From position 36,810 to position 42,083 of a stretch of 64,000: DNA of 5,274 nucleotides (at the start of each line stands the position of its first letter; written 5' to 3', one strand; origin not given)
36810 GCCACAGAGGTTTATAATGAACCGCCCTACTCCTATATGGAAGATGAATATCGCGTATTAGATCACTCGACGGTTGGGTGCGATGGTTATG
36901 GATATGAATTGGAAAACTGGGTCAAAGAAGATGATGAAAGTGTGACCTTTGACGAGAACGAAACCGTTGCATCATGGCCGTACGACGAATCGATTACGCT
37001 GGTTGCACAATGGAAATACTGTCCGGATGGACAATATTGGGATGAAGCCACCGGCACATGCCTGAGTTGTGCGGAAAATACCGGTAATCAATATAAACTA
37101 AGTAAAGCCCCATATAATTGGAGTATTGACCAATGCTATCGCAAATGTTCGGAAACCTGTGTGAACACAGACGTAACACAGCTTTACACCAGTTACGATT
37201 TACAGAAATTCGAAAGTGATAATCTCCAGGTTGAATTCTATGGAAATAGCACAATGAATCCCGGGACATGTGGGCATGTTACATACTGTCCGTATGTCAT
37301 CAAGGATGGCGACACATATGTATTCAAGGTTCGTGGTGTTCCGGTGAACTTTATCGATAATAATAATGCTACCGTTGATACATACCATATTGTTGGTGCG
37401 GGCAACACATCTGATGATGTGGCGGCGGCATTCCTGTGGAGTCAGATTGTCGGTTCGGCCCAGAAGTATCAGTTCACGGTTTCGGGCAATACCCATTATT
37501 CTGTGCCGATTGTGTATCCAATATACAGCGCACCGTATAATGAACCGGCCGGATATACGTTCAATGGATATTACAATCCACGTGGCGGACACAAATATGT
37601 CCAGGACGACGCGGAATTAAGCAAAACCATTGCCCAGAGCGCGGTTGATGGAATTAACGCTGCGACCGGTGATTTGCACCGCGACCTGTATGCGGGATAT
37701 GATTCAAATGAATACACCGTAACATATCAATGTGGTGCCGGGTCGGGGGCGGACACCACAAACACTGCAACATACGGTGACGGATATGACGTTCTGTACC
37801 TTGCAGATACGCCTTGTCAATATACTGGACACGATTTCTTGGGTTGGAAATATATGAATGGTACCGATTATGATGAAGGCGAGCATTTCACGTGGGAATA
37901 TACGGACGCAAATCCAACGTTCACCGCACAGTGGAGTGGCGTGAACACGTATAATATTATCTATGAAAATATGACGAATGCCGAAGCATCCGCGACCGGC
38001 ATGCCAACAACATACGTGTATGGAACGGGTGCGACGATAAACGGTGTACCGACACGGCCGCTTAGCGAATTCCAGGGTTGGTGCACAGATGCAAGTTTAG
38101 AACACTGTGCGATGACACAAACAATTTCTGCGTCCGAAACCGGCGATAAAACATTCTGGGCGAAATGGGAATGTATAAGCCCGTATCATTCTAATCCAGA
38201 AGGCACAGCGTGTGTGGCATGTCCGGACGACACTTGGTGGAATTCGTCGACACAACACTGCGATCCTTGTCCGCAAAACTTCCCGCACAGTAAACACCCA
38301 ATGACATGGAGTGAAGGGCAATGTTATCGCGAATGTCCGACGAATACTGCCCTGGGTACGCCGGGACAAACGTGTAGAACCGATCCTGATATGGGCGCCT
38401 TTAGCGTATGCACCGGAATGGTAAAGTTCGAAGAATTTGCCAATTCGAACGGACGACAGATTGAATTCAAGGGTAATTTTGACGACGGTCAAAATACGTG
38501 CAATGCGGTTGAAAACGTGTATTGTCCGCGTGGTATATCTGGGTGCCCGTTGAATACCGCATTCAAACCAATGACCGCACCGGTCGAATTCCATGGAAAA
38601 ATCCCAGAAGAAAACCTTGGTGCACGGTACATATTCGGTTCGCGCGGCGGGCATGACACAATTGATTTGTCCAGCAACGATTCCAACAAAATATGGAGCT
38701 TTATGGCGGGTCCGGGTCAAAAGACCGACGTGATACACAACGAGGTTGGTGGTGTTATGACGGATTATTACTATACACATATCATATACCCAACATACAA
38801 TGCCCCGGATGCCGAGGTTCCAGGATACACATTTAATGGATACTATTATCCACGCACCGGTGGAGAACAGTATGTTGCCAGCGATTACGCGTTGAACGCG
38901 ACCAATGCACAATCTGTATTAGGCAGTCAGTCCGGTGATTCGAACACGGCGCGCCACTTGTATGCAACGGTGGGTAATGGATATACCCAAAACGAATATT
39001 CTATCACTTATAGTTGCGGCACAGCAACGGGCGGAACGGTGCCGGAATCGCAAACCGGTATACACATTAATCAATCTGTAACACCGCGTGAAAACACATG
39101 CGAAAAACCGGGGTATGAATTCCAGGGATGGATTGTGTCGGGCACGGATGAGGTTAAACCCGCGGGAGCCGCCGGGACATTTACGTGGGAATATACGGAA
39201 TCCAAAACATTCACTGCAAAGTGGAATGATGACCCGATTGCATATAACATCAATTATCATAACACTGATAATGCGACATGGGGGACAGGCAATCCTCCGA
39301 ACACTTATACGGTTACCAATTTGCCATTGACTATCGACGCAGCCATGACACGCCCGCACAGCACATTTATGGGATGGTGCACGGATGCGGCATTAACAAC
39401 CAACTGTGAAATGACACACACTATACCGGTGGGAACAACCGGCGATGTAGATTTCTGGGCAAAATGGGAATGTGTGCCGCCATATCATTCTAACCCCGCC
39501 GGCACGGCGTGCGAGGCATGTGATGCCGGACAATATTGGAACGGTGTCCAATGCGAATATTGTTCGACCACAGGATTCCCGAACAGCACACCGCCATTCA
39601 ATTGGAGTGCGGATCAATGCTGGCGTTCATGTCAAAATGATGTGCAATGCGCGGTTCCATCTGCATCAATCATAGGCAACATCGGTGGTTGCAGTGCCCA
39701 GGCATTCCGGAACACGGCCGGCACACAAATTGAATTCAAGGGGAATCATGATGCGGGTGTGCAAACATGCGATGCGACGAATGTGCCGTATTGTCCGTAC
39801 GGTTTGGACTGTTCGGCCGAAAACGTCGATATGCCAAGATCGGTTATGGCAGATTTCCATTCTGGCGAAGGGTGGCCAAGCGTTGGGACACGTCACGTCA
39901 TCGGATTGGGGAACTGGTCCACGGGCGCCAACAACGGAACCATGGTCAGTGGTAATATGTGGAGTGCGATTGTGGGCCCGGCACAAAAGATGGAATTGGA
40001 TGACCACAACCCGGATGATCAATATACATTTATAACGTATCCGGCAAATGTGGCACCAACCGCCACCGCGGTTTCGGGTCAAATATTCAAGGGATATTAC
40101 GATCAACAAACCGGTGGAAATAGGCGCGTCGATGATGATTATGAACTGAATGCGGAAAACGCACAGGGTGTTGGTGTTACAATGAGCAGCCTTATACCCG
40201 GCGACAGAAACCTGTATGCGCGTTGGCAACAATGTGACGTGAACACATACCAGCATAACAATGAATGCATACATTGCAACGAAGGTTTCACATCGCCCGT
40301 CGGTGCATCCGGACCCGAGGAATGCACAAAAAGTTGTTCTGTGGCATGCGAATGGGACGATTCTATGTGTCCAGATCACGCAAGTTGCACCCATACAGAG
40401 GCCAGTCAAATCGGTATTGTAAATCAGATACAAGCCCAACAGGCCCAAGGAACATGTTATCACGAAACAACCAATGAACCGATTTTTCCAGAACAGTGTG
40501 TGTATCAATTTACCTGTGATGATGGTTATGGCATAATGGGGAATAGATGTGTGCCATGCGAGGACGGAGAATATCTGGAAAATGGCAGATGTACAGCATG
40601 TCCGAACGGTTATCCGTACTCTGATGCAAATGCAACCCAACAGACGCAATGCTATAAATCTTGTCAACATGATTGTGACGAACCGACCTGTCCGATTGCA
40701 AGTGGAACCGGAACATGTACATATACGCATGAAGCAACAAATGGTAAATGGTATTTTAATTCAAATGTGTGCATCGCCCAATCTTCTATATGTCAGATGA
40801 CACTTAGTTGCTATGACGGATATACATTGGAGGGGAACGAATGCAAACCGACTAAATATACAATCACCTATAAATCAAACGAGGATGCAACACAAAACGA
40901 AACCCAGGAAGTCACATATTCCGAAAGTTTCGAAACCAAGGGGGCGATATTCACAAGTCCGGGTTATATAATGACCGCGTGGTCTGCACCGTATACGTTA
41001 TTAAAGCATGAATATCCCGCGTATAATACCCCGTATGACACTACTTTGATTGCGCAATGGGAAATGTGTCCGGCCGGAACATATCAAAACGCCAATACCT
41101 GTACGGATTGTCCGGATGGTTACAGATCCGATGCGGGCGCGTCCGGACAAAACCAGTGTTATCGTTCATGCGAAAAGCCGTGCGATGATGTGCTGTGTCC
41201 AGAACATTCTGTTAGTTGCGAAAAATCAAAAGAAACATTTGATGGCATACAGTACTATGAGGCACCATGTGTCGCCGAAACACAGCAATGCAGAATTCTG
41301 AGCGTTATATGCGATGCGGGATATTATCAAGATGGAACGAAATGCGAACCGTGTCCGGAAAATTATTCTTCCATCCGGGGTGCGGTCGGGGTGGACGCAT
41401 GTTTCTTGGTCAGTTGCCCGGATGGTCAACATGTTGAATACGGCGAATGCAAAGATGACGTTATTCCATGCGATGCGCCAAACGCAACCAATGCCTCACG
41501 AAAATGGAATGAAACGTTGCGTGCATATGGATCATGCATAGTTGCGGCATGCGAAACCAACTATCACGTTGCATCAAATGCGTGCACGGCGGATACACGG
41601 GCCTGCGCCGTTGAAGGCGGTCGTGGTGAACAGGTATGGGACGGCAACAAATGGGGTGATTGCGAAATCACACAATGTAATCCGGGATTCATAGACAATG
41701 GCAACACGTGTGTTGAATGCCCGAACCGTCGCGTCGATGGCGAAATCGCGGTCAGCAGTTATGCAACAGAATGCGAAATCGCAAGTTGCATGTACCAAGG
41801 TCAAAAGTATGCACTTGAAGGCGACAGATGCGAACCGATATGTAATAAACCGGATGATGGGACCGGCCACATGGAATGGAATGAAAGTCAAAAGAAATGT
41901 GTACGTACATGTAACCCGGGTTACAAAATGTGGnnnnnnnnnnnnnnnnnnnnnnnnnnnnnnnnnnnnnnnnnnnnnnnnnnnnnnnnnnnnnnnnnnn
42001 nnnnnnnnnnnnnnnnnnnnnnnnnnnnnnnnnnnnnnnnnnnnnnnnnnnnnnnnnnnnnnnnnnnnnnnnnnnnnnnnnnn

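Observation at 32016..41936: A 3306-aa secreted protein mixes Listeria-Bacteroides repeats with eukaryote-like Cys-rich repeats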

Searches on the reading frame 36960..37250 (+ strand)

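Call 17: search_protein_families(library=pfam, proteins=[window:36960-37250:+], max_evalue=10)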
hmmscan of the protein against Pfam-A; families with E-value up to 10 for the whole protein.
window:36960-37250:+ (97 aa): 1 family
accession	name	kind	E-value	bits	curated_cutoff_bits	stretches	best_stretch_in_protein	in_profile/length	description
PF00020.24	TNFR_c6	-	0.0099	16.7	29.4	1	21-38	1-19/39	TNFR/NGFR cysteine-rich region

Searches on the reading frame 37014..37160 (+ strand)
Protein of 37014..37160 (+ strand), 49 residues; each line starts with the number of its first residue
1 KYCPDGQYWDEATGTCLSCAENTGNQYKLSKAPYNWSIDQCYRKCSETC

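Call 44: search_protein_families(library=pfam, proteins=[window:37014-37160:+], max_evalue=10)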
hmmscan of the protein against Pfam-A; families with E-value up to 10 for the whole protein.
seq(49 aa): 1 family
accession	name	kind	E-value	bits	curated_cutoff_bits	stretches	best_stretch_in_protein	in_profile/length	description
PF00020.24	TNFR_c6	-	0.0024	18.7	29.4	1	3-21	1-20/39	TNFR/NGFR cysteine-rich region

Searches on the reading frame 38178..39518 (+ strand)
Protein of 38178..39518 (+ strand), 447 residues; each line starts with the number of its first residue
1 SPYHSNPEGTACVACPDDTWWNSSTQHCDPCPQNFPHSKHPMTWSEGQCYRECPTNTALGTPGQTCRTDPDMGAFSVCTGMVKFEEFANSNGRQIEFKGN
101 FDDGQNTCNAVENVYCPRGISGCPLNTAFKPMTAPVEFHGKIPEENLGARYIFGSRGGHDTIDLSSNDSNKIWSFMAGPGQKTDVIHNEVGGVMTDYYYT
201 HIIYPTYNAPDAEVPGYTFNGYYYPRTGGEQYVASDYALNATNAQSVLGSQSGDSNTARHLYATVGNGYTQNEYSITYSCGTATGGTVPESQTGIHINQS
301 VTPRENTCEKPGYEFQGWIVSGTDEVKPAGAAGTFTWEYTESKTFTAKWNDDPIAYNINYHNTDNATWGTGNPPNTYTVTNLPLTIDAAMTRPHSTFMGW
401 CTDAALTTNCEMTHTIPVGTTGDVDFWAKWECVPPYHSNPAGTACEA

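Call 76: predict_structure(alignment_id=A3)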
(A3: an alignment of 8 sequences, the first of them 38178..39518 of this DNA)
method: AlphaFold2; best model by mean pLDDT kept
length: 447 residues; sequences in the alignment: 8
mean_pLDDT: 47.2   pTM: 0.30
mean pLDDT of the five models: 47.2, 46.7, 46.2, 41.2, 33.6
residues with pLDDT >= 90: 2; 70-90: 84; 50-70: 65; < 50: 296
segments of 3 or more residues with pLDDT < 50: 1-18, 33-49, 54-85, 98-114, 118-309, 329-345
pLDDT, mean of each block of 10 residues (from residue 1): 29 43 56 43 40 40 39 37 49 51 41 48 38 31 36 32 33 38 37 36 27 24 27 29 28 26 25 28 31 30 37 60 56 34 51 80 87 81 81 89 75 82 86 85 78
secondary structure, 60 per line:
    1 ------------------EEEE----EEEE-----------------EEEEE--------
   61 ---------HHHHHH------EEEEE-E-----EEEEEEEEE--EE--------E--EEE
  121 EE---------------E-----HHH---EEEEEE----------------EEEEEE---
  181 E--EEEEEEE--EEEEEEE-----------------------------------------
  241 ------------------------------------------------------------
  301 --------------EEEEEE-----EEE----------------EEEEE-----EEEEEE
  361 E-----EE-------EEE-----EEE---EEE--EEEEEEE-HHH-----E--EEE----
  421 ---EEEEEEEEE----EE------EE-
elements in order: E19-22 E27-30 E48-52 H70-75 E82-86 E94-102 E118-122 E150-155 E172-177 E184-190 E193-199 E315-320 E326-328 E345-349 E355-361 E376-378 E384-386 E390-392 E395-401 E414-416 E424-432
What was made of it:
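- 36978..40232 (+): About 2.5 copies of a super-repeat of about 430 aa (aa 1655-2739). Each full copy holds one GCC2_GCC3-like module (aa 1669-1711, 2069-2107, 2502-2539), an unassigned domain of about 160 aa, and three Flg_new units. The AF2 model of one unit was low-confidence (call 76).
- The repeated domain of about 160 aa in the 430-aa super-repeat remains unassigned (call 76).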

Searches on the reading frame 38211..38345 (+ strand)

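Call 44: search_protein_families(library=pfam, proteins=[window:38211-38345:+], max_evalue=10)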
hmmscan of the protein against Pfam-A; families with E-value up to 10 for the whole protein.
seq(45 aa): 4 families
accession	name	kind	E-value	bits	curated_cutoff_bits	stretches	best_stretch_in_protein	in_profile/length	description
PF07699.19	Ephrin_rec_like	-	0.0019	18.4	23.1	1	1-38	11-48/48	Tyrosine-protein kinase ephrin type A/B receptor-like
PF01607.29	CBM_14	-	0.02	15.4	22.1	1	4-19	31-46/53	Chitin binding Peritrophin-A domain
PF23091.2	TNFR_ELAPOR1_6th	-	0.026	14.9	33.2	2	1-23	14-35/41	ELAPOR1-like, TNF receptor-like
PF00037.32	Fer4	-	0.6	10.5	21.1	1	36-45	12-21/24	4Fe-4S binding domain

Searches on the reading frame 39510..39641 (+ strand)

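Call 44: search_protein_families(library=pfam, proteins=[window:39510-39641:+], max_evalue=10)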
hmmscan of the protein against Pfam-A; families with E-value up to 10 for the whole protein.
seq(44 aa): 1 family
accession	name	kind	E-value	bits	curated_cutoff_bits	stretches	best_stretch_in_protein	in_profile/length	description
PF23091.2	TNFR_ELAPOR1_6th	-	0.055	13.8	33.2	1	1-25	14-39/41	ELAPOR1-like, TNF receptor-like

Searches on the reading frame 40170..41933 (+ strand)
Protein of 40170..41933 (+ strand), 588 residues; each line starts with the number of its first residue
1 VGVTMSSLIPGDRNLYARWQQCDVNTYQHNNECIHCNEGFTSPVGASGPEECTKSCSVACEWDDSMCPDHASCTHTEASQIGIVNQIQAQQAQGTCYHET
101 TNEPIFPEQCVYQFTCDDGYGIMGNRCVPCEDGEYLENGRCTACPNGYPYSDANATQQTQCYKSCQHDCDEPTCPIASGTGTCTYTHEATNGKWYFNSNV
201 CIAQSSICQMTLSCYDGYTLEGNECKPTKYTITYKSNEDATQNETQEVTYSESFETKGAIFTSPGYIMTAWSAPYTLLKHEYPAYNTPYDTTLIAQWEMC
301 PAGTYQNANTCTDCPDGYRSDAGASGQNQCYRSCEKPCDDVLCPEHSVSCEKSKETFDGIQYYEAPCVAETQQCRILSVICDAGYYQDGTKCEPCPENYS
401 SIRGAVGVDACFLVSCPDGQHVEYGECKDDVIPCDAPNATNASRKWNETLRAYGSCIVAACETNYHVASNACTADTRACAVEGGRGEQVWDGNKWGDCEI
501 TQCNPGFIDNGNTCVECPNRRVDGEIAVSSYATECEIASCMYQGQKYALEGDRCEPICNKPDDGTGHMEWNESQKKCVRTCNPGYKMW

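Call 17: search_protein_families(library=pfam, proteins=[window:40170-41933:+], max_evalue=10)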
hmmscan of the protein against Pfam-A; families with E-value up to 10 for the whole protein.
window:40170-41933:+ (588 aa): 4 families
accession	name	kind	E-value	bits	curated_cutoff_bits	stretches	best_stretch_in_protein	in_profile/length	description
PF23091.2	TNFR_ELAPOR1_6th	-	0.03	14.7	33.2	4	380-398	16-35/41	ELAPOR1-like, TNF receptor-like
PF07699.19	Ephrin_rec_like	-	0.049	13.9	23.1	4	125-161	9-48/48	Tyrosine-protein kinase ephrin type A/B receptor-like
PF09479.16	Flg_new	-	0.086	13.4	27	1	230-296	1-65/65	Listeria-Bacteroides repeat domain (List_Bact_rpt)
PF12662.13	cEGF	-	0.2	12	26.6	2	502-515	5-20/24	Complement Clr-like EGF-like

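Call 25: search_solved_structures(query=window:40170-41933:+, max_evalue=10, show_alignments=3)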
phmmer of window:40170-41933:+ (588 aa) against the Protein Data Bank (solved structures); distinct sequences matched with E-value up to 10: 1.
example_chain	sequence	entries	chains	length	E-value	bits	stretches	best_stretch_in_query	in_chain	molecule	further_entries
1e5g_A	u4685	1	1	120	0.018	16.5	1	103-141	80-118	COMPLEMENT CONTROL PROTEIN C3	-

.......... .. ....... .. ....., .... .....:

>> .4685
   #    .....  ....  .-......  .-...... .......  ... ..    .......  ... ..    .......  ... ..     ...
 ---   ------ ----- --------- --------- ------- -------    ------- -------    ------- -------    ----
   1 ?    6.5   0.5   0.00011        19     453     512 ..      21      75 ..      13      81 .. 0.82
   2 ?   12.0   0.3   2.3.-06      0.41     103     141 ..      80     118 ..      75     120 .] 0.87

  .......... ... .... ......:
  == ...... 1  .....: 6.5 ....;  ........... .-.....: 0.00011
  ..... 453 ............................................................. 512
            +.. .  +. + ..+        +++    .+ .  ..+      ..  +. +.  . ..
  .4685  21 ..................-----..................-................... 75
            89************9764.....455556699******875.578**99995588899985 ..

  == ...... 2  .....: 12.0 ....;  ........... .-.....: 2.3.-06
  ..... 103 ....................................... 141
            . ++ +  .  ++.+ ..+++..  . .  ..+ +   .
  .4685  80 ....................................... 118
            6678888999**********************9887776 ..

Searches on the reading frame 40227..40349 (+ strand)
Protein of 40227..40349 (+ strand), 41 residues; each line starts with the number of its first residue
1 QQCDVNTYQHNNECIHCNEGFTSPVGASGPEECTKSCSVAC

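Call 44: search_protein_families(library=pfam, proteins=[window:40227-40349:+], max_evalue=10)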
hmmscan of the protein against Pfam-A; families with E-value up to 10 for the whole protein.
seq(41 aa): 1 family
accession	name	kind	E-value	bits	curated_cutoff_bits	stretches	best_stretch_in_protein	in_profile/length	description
PF07699.19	Ephrin_rec_like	-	0.014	15.6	23.1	1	2-33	13-48/48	Tyrosine-protein kinase ephrin type A/B receptor-like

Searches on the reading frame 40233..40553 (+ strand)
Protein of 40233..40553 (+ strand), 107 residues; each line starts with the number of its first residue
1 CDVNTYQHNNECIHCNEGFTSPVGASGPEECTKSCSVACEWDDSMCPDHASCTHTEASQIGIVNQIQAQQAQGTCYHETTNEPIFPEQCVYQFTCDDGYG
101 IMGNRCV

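Call 80: find_homologous_proteins(query=A4, max_evalue=0.001)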
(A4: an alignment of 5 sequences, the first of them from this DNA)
Query A4 (5 sequences): 61 candidates shared short words with the query, none scored E <= 0.001.
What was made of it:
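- Tried and rejected: Word-index search with the 100-aa cysteine supermodule profile A4: no hit, so it gave no view of taxonomic spread (call 80).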

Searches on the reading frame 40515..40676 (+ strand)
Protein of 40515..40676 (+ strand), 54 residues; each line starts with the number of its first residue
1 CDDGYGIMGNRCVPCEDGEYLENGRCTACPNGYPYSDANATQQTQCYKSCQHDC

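Call 44: search_protein_families(library=pfam, proteins=[window:40515-40676:+], max_evalue=10)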
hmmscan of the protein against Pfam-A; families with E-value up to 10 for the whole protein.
seq(54 aa): 2 families
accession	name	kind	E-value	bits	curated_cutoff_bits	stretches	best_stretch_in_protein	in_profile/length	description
PF07699.19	Ephrin_rec_like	-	0.0013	18.9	23.1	1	10-46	9-48/48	Tyrosine-protein kinase ephrin type A/B receptor-like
PF13948.11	DUF4215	-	3.7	8.4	27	0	1-15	32-46/47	Domain of unknown function (DUF4215)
